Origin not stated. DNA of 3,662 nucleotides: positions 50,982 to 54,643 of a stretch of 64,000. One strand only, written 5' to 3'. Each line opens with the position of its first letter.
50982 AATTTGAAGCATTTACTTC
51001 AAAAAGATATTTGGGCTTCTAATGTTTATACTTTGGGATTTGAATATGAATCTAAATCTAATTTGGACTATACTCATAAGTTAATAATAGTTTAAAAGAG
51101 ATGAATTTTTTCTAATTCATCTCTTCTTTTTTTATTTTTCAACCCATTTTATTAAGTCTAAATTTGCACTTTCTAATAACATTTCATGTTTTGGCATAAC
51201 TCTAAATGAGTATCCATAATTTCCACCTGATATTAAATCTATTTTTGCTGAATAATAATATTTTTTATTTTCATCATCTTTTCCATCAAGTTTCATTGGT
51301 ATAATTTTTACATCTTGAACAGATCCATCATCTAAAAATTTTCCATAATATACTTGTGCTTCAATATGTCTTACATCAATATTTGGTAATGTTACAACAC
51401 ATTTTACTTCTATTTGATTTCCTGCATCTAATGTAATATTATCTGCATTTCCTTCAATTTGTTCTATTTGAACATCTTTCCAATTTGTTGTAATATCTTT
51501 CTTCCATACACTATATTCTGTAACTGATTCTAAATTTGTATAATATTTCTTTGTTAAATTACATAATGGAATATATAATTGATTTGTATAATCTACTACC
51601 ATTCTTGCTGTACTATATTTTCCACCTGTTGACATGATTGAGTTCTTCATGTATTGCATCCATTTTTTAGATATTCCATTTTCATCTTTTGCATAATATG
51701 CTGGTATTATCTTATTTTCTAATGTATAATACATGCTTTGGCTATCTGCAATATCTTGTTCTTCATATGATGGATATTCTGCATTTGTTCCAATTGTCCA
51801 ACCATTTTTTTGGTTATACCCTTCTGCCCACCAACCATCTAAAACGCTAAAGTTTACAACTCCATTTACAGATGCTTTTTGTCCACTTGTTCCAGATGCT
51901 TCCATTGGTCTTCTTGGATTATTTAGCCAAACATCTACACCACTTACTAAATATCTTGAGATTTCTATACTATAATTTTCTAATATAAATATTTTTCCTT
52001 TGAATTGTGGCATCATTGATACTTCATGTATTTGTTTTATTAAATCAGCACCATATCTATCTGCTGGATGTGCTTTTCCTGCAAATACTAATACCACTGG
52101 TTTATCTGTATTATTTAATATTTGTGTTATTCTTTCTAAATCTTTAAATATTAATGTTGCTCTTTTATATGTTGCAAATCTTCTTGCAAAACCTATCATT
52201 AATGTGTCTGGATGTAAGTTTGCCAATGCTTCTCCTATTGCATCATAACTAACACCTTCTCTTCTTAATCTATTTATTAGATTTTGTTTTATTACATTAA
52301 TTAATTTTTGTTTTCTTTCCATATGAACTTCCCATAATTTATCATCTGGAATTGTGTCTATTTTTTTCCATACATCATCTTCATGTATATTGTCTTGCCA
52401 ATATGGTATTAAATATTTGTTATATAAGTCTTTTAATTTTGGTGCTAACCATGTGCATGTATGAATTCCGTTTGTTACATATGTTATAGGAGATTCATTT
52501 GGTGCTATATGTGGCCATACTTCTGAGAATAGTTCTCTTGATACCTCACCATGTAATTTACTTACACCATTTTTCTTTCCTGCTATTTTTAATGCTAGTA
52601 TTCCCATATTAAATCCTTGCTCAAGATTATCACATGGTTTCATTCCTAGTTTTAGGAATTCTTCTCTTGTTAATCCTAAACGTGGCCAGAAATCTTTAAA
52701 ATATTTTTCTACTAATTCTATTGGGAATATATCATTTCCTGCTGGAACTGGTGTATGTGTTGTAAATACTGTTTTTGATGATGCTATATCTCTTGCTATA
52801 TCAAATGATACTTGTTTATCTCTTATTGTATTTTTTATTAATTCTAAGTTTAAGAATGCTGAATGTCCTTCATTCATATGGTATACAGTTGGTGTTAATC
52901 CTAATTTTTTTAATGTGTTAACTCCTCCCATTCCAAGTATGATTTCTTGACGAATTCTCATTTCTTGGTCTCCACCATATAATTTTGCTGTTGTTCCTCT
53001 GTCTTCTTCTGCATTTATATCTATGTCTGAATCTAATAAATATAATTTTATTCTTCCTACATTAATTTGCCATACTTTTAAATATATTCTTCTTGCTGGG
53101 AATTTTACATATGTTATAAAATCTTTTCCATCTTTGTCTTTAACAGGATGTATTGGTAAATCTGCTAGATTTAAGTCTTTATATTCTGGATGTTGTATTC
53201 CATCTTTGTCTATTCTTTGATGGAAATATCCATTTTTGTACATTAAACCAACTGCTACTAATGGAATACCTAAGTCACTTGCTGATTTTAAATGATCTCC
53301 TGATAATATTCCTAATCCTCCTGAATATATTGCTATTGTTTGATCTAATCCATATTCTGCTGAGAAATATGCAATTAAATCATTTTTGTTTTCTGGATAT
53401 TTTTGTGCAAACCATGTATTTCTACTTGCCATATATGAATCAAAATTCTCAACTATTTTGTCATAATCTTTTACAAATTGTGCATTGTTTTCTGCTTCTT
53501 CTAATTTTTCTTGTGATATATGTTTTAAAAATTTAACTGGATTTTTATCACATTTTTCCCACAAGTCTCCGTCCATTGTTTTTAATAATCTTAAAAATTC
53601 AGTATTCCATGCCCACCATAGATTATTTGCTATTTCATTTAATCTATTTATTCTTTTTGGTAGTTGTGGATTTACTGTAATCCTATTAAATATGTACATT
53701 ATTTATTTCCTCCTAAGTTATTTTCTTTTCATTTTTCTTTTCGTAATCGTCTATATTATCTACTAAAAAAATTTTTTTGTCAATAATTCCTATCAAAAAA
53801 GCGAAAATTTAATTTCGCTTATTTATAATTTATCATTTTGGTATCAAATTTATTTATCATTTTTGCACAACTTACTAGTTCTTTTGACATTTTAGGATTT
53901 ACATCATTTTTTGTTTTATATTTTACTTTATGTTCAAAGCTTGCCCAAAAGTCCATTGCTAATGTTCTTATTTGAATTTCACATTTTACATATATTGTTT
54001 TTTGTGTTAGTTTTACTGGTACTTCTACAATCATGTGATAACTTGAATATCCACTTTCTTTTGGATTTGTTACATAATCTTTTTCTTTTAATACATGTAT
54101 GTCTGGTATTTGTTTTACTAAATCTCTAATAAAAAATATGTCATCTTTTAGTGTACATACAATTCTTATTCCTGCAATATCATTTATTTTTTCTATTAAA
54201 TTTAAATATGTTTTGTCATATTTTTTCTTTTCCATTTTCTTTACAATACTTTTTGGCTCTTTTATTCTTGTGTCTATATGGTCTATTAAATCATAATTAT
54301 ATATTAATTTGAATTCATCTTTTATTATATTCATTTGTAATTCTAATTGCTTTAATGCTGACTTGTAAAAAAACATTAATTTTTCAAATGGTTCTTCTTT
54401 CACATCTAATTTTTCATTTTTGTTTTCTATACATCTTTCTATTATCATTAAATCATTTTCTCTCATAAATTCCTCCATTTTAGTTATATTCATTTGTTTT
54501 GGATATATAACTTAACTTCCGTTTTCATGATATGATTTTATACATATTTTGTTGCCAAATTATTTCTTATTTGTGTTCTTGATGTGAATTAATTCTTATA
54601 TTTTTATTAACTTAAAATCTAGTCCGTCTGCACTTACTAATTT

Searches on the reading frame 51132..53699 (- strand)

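Call 21: search_protein_families(library=pfam, proteins=[window:51132-53699:-], max_evalue=0.00001)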
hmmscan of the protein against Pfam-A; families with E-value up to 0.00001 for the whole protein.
window:51132-53699:- (855 aa): 2 families
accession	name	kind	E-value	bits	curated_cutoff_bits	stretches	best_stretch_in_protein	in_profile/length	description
PF11897.13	DUF3417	-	1.7e-35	122.2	25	1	13-121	1-108/109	Protein of unknown function (DUF3417)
PF00343.26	Phosphorylase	-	4e-31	108.5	27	1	271-644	218-604/713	Carbohydrate phosphorylase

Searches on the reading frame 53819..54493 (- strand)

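Call 21: search_protein_families(library=pfam, proteins=[window:53819-54493:-], max_evalue=0.00001)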
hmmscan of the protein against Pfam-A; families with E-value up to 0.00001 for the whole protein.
window:53819-54493:- (224 aa): 1 family
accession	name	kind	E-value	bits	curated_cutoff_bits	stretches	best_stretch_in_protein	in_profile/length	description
PF04607.23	RelA_SpoT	-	7.3e-32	110.4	27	1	75-196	1-112/113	Region found in RelA / SpoT proteins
